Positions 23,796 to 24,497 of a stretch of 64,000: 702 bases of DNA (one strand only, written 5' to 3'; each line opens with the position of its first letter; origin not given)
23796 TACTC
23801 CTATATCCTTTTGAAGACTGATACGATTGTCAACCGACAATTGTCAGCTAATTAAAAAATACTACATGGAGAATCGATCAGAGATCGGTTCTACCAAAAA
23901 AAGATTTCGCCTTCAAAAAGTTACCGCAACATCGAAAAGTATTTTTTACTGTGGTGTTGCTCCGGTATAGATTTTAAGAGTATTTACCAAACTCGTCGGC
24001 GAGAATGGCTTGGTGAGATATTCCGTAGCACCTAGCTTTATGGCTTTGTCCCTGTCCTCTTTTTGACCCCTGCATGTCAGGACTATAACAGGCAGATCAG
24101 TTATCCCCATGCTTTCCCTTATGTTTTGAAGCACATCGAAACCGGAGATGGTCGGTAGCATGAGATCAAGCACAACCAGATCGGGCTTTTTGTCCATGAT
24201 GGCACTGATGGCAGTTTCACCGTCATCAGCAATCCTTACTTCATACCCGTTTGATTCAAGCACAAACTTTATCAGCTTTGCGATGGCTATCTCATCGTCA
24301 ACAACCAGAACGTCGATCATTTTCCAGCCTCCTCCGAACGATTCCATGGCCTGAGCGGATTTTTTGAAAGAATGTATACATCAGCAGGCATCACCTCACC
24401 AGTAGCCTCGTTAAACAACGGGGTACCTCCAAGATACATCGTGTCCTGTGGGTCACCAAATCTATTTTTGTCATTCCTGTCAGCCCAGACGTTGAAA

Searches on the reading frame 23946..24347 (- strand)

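Call 16: search_protein_families(library=pfam, proteins=[window:23946-24347:-])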
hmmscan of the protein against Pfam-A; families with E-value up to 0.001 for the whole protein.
window:23946-24347:- (133 aa): 1 family
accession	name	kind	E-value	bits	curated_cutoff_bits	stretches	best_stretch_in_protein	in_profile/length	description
PF00072.30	Response_reg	-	2.7e-30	105.2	30.2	1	13-124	1-110/111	Response regulator receiver domain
